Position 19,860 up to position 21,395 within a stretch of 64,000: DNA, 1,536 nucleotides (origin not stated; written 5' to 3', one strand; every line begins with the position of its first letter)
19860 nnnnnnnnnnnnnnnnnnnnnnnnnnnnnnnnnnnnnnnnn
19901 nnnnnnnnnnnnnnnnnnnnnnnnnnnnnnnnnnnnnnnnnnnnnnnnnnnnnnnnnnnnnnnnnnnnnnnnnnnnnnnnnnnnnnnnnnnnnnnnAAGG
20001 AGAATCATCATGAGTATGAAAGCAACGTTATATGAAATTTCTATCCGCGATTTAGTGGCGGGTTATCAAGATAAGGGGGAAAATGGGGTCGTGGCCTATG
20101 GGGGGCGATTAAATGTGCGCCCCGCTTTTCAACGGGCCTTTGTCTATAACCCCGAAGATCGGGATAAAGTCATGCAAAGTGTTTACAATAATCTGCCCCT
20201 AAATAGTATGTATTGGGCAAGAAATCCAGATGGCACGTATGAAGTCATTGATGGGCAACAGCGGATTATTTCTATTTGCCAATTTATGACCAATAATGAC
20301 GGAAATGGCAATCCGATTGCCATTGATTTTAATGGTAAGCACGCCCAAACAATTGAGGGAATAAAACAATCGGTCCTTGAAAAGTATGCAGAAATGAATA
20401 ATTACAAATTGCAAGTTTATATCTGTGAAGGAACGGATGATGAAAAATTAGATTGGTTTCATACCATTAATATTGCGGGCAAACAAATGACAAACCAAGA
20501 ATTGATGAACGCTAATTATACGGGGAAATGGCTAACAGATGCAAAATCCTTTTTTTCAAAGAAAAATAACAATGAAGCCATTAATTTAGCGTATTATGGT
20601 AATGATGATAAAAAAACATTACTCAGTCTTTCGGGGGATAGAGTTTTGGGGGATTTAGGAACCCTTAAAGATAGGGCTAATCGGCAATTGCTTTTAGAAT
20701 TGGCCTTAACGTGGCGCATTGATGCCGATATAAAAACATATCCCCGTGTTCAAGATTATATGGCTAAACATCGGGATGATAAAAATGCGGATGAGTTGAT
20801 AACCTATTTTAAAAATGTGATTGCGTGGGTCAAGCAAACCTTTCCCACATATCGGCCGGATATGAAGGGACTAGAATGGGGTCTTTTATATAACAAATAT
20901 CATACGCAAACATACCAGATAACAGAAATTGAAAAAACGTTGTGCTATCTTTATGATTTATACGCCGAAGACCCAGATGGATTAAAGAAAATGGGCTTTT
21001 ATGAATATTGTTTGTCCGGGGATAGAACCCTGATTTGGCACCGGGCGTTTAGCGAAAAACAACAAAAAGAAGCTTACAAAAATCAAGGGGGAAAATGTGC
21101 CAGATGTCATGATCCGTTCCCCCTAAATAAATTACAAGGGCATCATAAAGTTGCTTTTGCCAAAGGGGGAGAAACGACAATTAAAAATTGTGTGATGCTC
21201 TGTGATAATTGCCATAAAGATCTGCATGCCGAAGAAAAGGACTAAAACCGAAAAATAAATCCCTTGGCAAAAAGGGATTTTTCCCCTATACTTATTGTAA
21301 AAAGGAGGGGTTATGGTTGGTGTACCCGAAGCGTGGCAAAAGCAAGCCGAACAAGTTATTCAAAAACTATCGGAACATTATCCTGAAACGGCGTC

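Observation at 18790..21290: A+T-rich insertion downstream of thrS: M.EcoRI-family adenine methyltransferase paired with a DUF262-HNH nuclease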

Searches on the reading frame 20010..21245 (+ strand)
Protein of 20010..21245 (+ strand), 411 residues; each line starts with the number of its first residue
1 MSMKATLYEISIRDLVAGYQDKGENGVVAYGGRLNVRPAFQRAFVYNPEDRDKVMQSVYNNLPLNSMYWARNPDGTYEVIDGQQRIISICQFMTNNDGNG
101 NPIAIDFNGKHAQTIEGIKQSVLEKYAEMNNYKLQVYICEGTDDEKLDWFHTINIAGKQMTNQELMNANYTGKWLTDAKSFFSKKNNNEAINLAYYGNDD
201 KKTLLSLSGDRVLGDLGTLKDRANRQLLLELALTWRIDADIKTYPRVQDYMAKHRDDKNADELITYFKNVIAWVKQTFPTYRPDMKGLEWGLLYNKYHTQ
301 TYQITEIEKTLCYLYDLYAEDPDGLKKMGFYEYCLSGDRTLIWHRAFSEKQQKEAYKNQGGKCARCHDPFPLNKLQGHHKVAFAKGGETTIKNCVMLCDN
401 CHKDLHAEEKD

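Call 3: search_protein_families(library=pfam, proteins=[window:20010-21245:+], max_evalue=0.1)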
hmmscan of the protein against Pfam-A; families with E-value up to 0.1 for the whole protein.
window:20010-21245:+ (411 aa): 4 families
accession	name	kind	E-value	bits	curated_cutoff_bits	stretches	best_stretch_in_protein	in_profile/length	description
PF03235.19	GmrSD_N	-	1.7e-21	77.7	33.2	1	36-170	13-198/199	GmrSD restriction endonuclease, N-terminal domain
PF01844.29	HNH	-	7.1e-11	42.5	21.4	1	363-408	1-47/47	HNH endonuclease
PF14279.12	HNH_5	-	0.0003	21.1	27.5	1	363-406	1-44/56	HNH endonuclease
PF14522.11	Cytochrome_C7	-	0.033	14.4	24.8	1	352-408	8-54/67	Cytochrome c7 and related cytochrome c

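Call 4: search_protein_families(library=ncbifam, proteins=[window:20010-21245:+], max_evalue=0.1)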
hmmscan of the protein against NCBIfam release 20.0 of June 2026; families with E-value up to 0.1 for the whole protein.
window:20010-21245:+ (411 aa): 1 family
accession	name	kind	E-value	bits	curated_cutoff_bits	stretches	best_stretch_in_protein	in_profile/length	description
NF040563.1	guided_IscB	equivalog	0.00037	19.7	175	1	359-408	191-238/314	RNA-guided endonuclease IscB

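Call 5: search_protein_families(library=padloc, proteins=[window:20010-21245:+], max_evalue=0.1)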
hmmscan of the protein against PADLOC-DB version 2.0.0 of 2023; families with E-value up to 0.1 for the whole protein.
window:20010-21245:+ (411 aa): 9 families
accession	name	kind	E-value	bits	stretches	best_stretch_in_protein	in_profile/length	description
PDLC03418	REase_II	-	2.6e-96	321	1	3-399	1-363/372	Type II restriction enzyme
PDLC03877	NsnA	-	3.9e-23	80.4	1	32-192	63-222/385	-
PDLC04027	PD-T4-2_A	-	5.1e-17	60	1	32-192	50-217/363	-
PDLC03656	mREase_IV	-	7.4e-07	27.2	1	363-407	207-257/277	Type IV methyl-directed restriction enzyme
PDLC03566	REase_II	-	0.0005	17.7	1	349-390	99-141/235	Type II restriction enzyme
PDLC04150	HEC-05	-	0.0014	15.5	1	38-178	25-162/583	-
PDLC04151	HEC-05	-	0.0036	14.1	0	38-69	43-75/600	-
PDLC03431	REase_II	-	0.0094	13.5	0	346-404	134-205/246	Type II restriction enzyme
PDLC02859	DpdF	-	0.033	10.6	1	359-407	6-54/545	DpdF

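Call 6: search_protein_families(library=phrogs, proteins=[window:20010-21245:+], max_evalue=0.01)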
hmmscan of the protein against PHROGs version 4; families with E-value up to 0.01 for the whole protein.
window:20010-21245:+ (411 aa): 19 families
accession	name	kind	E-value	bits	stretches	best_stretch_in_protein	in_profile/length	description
phrog_2598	-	unknown function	1e-22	81.7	1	4-286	26-279/352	-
phrog_1583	-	unknown function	6.2e-14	52.5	1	32-171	33-174/417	-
phrog_1271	-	DNA, RNA and nucleotide metabolism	1.1e-06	29.2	1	349-410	254-320/361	HNH endonuclease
phrog_589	-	DNA, RNA and nucleotide metabolism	1.8e-06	28.8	1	350-409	80-142/179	HNH endonuclease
phrog_26759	-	unknown function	2.7e-06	26.9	1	32-172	21-174/593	-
phrog_3106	-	DNA, RNA and nucleotide metabolism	2.8e-06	28.2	1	350-411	152-226/252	HNH endonuclease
phrog_15103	-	unknown function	4.5e-06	27.3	1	352-407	195-256/280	-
phrog_144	-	DNA, RNA and nucleotide metabolism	8e-06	26.6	1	350-411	74-138/175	HNH endonuclease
phrog_119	-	DNA, RNA and nucleotide metabolism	9.5e-06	25.7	1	344-410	187-259/443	HNH endonuclease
phrog_7370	-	DNA, RNA and nucleotide metabolism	1.6e-05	26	1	346-408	27-86/115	HNH endonuclease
phrog_740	-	DNA, RNA and nucleotide metabolism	1.9e-05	24.8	1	348-408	26-87/332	HNH endonuclease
phrog_2118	-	DNA, RNA and nucleotide metabolism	3.2e-05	24.6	1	346-401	162-217/301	HNH endonuclease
phrog_333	-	DNA, RNA and nucleotide metabolism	0.00021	22.4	1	350-404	23-77/138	HNH endonuclease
phrog_6050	-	DNA, RNA and nucleotide metabolism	0.00035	20.5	1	349-409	300-361/402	HNH endonuclease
phrog_8446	-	DNA, RNA and nucleotide metabolism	0.00051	20.8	1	337-405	118-195/211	HNH endonuclease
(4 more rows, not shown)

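Call 7: search_solved_structures(query=window:20010-21245:+, max_evalue=0.01, show_alignments=2)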
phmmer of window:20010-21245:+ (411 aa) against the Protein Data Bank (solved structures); distinct sequences matched with E-value up to 0.01: 2.
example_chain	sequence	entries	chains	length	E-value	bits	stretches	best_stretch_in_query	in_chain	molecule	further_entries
6ghc_A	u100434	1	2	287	6.2e-06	28.8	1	360-408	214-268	5-methylcytosine-specific restriction enzyme A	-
6me0_C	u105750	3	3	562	0.00034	23.1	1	350-409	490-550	Maturase reverse transcriptase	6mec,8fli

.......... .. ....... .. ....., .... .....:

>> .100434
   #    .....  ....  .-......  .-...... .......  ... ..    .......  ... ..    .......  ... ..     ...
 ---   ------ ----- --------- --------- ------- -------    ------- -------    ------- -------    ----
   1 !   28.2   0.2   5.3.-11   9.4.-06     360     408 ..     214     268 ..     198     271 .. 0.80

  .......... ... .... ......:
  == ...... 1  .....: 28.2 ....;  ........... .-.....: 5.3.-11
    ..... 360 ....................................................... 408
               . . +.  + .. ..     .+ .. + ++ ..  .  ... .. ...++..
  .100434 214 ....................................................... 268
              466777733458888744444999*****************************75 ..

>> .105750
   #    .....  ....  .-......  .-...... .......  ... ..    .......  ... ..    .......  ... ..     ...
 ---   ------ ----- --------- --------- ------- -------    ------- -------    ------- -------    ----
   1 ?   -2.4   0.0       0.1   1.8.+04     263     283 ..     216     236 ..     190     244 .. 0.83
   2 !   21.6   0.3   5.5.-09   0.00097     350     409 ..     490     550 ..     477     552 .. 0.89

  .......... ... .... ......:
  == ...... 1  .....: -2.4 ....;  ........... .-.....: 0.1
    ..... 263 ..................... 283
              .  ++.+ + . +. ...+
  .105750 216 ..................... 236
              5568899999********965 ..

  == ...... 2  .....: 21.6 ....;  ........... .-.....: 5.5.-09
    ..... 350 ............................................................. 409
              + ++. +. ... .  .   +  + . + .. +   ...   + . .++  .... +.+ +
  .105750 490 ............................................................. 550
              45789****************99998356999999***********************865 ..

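Call 9: find_homologous_proteins(query=window:20010-21245:+, max_evalue=0.00001)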
Query window:20010-21245:+ (411 aa): 5909 proteins with E <= 0.00001 among 7477 candidates; the best 120 are listed.
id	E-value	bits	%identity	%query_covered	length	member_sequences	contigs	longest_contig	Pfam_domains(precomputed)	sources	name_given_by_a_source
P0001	3.4e-279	944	97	100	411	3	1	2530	PF01844.30,PF03235.20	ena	-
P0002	1.2e-215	735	74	100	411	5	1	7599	PF01844.30,PF03235.20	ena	-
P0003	4.3e-213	726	74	100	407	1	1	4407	PF01844.30,PF03235.20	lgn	-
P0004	4.6e-213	726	74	100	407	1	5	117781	PF01844.30,PF03235.20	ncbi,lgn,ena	-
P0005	6.1e-212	722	74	100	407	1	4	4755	PF01844.30,PF03235.20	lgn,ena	-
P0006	2.2e-211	720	74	100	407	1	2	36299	PF01844.30,PF03235.20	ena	-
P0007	1.3e-210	718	75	100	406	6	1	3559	PF01844.30,PF03235.20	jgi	jgi:uncharacterized protein with ParB-like and HNH nuclease domain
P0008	3.7e-210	716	74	100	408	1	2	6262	PF01844.30,PF03235.20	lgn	-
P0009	8.1e-210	715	74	100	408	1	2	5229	PF01844.30,PF03235.20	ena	-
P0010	5.0e-209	713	73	100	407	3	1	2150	PF01844.30,PF03235.20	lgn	-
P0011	3.6e-208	710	73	100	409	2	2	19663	PF01844.30,PF03235.20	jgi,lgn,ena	-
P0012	3.1e-207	707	73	99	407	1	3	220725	PF01844.30,PF03235.20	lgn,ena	-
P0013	2.5e-206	704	71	100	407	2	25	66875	PF01844.30,PF03235.20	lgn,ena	-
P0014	3.7e-206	703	72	100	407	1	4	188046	PF01844.30,PF03235.20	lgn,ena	-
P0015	5.7e-206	703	73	100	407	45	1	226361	PF01844.30,PF03235.20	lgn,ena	-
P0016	7.6e-206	702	73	100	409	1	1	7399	PF01844.30,PF03235.20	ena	-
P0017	1.1e-205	702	74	99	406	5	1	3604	PF01844.30,PF14279.13,PF03235.20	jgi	jgi:hypothetical protein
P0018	5.0e-205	700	72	100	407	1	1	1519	PF01844.30,PF03235.20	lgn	-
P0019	5.2e-205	699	72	100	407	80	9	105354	PF01844.30,PF03235.20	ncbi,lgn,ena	-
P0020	1.5e-204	698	72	100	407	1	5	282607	PF01844.30,PF03235.20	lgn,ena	-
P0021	4.9e-204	696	72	100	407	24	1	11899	PF01844.30,PF03235.20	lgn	-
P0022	7.3e-204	696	72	100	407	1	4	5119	PF01844.30,PF03235.20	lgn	-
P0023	1.8e-203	694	71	100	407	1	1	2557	PF01844.30,PF03235.20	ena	-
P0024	7.3e-203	692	72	100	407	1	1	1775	PF01844.30,PF03235.20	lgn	-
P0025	1.3e-202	692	72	100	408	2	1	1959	PF01844.30,PF03235.20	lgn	-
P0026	2.5e-202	691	71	100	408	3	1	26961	PF01844.30,PF03235.20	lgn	-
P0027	2.9e-202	690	71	100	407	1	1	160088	PF01844.30,PF03235.20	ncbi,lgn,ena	-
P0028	3.1e-202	690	71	100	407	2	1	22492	PF01844.30,PF03235.20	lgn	-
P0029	7.1e-202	689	71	100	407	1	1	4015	PF01844.30,PF03235.20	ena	-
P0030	1.3e-201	688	71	99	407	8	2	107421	PF01844.30,PF03235.20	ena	-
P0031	2.3e-201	687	72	99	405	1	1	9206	PF01844.30,PF03235.20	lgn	-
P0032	2.7e-201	687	72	100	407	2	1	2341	PF01844.30,PF03235.20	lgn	-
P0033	5.6e-201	686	72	100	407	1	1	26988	PF01844.30,PF03235.20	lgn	-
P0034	8.1e-201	686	71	99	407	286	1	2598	PF01844.30,PF03235.20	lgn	-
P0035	8.9e-201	686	71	99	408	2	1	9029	PF01844.30,PF03235.20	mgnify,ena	mgnify:CR=1 FL=1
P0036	3.6e-200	684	71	100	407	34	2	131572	PF01844.30,PF03235.20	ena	-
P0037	3.2e-198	677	70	100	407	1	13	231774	PF01844.30,PF03235.20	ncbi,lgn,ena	-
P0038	3.4e-198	677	72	98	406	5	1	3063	PF01844.30,PF03235.20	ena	-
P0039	5.2e-198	676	70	100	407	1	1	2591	PF01844.30,PF03235.20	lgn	-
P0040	5.9e-198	676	69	100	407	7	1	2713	PF01844.30,PF03235.20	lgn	-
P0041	1.4e-197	675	71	99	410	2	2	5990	PF01844.30,PF03235.20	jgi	jgi:hypothetical protein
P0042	2.6e-195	668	70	99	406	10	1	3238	PF01844.30,PF03235.20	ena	-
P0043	4.2e-195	667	71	100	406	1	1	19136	PF01844.30,PF03235.20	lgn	-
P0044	1.6e-185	635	77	85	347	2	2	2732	PF01844.30,PF03235.20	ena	-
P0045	6.6e-174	597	65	100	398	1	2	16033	PF01844.30,PF14279.13,PF03235.20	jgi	jgi:hypothetical protein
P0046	1.3e-173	596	64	100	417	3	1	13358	PF01844.30,PF03235.20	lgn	-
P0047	2.7e-173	595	66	99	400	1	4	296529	PF01844.30,PF03235.20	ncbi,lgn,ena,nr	ncbi:MAG: DUF262 domain-containing protein [Alphaproteobacteria bacterium]|nr:DUF262 domain-containi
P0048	8.0e-173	593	64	100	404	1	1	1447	PF01844.30,PF03235.20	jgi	jgi:hypothetical protein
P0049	8.7e-173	593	63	100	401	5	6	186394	PF01844.30,PF03235.20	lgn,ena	-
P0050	1.2e-172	593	63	100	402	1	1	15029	PF01844.30,PF03235.20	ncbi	-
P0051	6.9e-172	590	63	100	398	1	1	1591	PF01844.30,PF03235.20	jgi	jgi:hypothetical protein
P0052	2.9e-171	588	64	100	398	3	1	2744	PF01844.30,PF03235.20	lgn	-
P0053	5.4e-171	587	64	100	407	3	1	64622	PF01844.30,PF03235.20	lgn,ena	-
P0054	1.0e-170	587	64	100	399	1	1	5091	PF01844.30,PF14279.13,PF03235.20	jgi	jgi:hypothetical protein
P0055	1.0e-170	587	63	100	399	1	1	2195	PF01844.30,PF14279.13,PF03235.20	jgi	jgi:hypothetical protein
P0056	7.3e-170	584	64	100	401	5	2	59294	PF01844.30,PF03235.20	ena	-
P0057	2.5e-169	582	63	100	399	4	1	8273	PF01844.30,PF03235.20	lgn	-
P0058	9.4e-169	580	64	100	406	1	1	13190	PF01844.30,PF03235.20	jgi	jgi:hypothetical protein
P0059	2.1e-168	579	63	100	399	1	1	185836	PF01844.30,PF03235.20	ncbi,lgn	-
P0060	2.4e-168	579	63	100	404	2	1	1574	PF01844.30,PF03235.20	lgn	-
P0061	8.3e-168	577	62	100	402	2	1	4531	PF01844.30,PF03235.20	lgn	-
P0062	8.6e-168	577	63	100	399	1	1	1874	PF01844.30,PF03235.20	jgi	jgi:hypothetical protein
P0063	5.2e-167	574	63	99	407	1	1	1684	PF01844.30,PF03235.20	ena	-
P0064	7.9e-167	574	62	99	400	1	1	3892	PF01844.30,PF03235.20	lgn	-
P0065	1.0e-166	573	62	100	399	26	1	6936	PF01844.30,PF03235.20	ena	-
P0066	1.9e-166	572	63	99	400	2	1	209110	PF01844.30,PF03235.20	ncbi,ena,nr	ncbi:MAG: DUF262 domain-containing protein [Treponema sp.]|nr:DUF262 domain-containing protein [Trep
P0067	2.3e-166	572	70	85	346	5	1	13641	PF01844.30,PF03235.20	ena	-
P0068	3.1e-166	572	63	100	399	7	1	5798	PF01844.30,PF03235.20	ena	-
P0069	3.7e-166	571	62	100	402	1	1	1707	PF01844.30,PF03235.20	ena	-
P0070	5.2e-166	571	62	100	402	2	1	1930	PF01844.30,PF03235.20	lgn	-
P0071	7.5e-166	570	63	100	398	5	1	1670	PF01844.30,PF03235.20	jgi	-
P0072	1.2e-165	570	62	100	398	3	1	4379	PF01844.30,PF03235.20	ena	-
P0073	2.4e-165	569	62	99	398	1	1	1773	PF01844.30,PF03235.20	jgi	jgi:hypothetical protein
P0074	3.8e-165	568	62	100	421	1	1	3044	PF01844.30,PF03235.20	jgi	jgi:hypothetical protein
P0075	7.1e-165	567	62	100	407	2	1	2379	PF01844.30,PF03235.20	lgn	-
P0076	9.8e-165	567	63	100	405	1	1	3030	PF01844.30,PF03235.20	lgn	-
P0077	1.1e-164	567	61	100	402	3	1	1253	PF01844.30,PF03235.20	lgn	-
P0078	1.2e-164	567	62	100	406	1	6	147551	PF01844.30,PF03235.20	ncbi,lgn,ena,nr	ncbi:MAG: DUF262 domain-containing protein [Alphaproteobacteria bacterium]|nr:DUF262 domain-containi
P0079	4.3e-164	565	62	100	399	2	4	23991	PF01844.30,PF14279.13,PF03235.20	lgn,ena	-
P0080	7.0e-164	564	61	100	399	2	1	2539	PF01844.30,PF03235.20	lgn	-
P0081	9.9e-164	563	61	100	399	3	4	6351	PF01844.30,PF03235.20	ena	-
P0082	2.5e-163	562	61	99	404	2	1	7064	PF01844.30,PF03235.20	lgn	-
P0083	3.4e-163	562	63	100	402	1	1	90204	PF01844.30,PF03235.20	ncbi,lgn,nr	ncbi:MAG: DUF262 domain-containing protein [Proteobacteria bacterium]|nr:DUF262 domain-containing pr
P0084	9.3e-163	560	61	100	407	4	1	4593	PF01844.30,PF03235.20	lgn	-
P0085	1.0e-162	560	62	99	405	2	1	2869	PF01844.30,PF03235.20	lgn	-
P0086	1.7e-162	559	60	100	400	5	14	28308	PF01844.30,PF03235.20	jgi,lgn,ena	-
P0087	2.7e-162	559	60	100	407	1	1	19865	PF01844.30,PF03235.20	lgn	-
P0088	3.3e-162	558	62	100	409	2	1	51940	PF01844.30,PF03235.20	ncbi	-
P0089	3.6e-161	555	61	100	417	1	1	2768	PF01844.30,PF03235.20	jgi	jgi:hypothetical protein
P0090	1.2e-160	553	63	96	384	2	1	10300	PF01844.30,PF03235.20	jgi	-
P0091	6.1e-160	551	61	100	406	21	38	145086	PF01844.30,PF03235.20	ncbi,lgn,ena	-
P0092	2.5e-158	546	59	100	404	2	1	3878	PF01844.30,PF03235.20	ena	-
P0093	6.1e-158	544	60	100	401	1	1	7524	PF01844.30,PF03235.20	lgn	-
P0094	7.2e-158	544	59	99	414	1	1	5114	PF01844.30,PF03235.20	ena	-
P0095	2.3e-157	543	61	99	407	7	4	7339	PF01844.30,PF03235.20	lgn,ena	-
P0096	1.2e-156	540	60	100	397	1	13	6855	PF01844.30,PF03235.20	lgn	-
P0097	2.9e-154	532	59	99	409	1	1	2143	PF01844.30,PF03235.20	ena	-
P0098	3.7e-151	522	57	98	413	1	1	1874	PF01844.30,PF03235.20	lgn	-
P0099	3.7e-150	519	58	100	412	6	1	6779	PF01844.30,PF03235.20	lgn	-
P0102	5.7e-129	449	52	97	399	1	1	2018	PF13395.13,PF01844.30,PF14279.13,PF03235.20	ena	-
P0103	7.8e-129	449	52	97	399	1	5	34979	PF13395.13,PF01844.30,PF14279.13,PF03235.20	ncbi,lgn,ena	-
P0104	9.3e-129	448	52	97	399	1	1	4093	PF13395.13,PF01844.30,PF14279.13,PF03235.20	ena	-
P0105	1.2e-128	448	52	97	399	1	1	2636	PF13395.13,PF01844.30,PF14279.13,PF03235.20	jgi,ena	-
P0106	1.3e-128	448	52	97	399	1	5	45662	PF13395.13,PF01844.30,PF14279.13,PF03235.20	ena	-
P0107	1.8e-128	447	52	97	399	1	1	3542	PF13395.13,PF01844.30,PF14279.13,PF03235.20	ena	-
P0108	5.2e-128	446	52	97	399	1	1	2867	PF13395.13,PF01844.30,PF14279.13,PF03235.20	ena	-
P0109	7.3e-128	445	52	97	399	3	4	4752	PF01844.30,PF03235.20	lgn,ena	-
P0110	2.4e-127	444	51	97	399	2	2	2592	PF01844.30,PF03235.20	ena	-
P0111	1.3e-124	435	52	97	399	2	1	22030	PF01844.30,PF03235.20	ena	-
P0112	2.9e-124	433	51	97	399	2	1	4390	PF01844.30,PF14279.13,PF03235.20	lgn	-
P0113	6.2e-124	432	51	97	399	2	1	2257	PF01844.30,PF03235.20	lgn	-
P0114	7.4e-124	432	52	96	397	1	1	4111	PF01844.30,PF03235.20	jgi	jgi:hypothetical protein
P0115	4.3e-123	430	49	97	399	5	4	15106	PF01844.30,PF14279.13,PF03235.20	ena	-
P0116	4.4e-123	430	50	96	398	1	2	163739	PF01844.30,PF03235.20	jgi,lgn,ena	-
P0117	4.3e-120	420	49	97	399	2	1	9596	PF01844.30,PF03235.20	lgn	-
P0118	4.7e-120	420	51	97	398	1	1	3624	PF01844.30,PF03235.20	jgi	-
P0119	4.8e-120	420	50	97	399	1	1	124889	PF01844.30,PF03235.20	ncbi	-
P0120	1.5e-118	415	49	97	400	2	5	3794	PF01844.30,PF14279.13,PF03235.20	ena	-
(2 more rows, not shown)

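Call 10: find_related_loci(query=window:20010-21245:+, collection=genome_contigs, flank=6000)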
Query window:20010-21245:+ (411 aa) in genome_contigs; peptide patterns used: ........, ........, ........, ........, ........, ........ (x = any residue, [..] = any of these).
81 stretches matched a pattern; 27 encode a relative of the query (tblastn E <= 1e-3); 27 distinct loci.
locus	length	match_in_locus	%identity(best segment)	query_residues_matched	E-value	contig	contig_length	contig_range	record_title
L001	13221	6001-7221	74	1-410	0e+0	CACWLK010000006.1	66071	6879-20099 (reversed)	MAG: uncultured Rhodospirillales bacterium isolate RUG10691 genome assembly, contig: RUG10691_asm_6, whole genome shotgu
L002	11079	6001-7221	75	1-410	0e+0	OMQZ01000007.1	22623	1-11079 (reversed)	uncultured Rhodospirillaceae bacterium isolate RUG803 genome assembly, contig: k87_1735953, whole genome shotgun sequenc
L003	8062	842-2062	73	1-410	0e+0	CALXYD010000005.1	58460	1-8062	MAG: uncultured Alphaproteobacteria bacterium isolate BRZ_KS__bin39 genome assembly, contig: BRZ_KS__NODE_743_length_584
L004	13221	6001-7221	72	1-410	0e+0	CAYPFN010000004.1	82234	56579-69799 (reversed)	MAG TPA_asm: uncultured Azospirillaceae bacterium isolate SRP141132_co1_303 genome assembly, contig: NODE_114_length_822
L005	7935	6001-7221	72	1-410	0e+0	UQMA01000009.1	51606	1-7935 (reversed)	uncultured Azospirillum sp. isolate UMGS418 genome assembly, contig: NODE_153_length_51606_cov_4.582123, whole genome sh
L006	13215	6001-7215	72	1-408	0e+0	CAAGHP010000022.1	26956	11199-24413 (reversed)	MAG TPA_asm: Alphaproteobacteria bacterium, isolate HGM16763, WGS project CAAGHP010000000 data, contig: SRS476280_65_k11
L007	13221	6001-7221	71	1-410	0e+0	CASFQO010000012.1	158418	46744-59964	uncultured Alphaproteobacteria bacterium isolate SI.O44.metabat-bins.180 genome assembly, contig: SI.O44.metabat-bins.18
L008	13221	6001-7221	71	1-410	0e+0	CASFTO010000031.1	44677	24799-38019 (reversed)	uncultured Alphaproteobacteria bacterium isolate SI.A54.metabat-bins.112 genome assembly, contig: SI.A54.metabat-bins.11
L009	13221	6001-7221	72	1-410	0e+0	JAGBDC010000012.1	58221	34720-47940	MAG: Alphaproteobacteria bacterium isolate RGIG9009 Water_deer_Rectum-3__c191182, whole genome shotgun sequence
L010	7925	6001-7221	71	1-410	0e+0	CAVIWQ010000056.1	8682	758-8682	Bacteroidaceae bacterium isolate G02630-L1_cleanbin_000010 genome assembly, contig: Spades_G02630-L1_contig_4138, whole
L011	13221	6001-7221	70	1-410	0e+0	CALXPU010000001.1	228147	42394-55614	MAG: uncultured Alphaproteobacteria bacterium isolate BRZ_KG__bin92 genome assembly, contig: BRZ_KG__NODE_18_length_2281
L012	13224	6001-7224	72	1-411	0e+0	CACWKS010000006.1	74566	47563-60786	MAG: uncultured proteobacterium isolate RUG10672 genome assembly, contig: RUG10672_asm_6, whole genome shotgun sequence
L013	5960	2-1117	71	34-408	0e+0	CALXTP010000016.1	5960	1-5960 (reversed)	MAG: uncultured Alphaproteobacteria bacterium isolate E19__bin231 genome assembly, contig: E19__k127_2334727, whole geno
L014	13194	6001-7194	64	1-409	2e-179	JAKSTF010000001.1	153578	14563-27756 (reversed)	MAG: Alphaproteobacteria bacterium isolate Horse_feces300 MAG300_1, whole genome shotgun sequence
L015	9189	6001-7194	63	1-409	7e-179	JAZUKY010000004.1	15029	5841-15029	MAG: Candidatus Enterousia sp. isolate T1900045247_TH20190017.MAGScoT_cleanbin_000110 SGB_5674_k141_4333706, whole genom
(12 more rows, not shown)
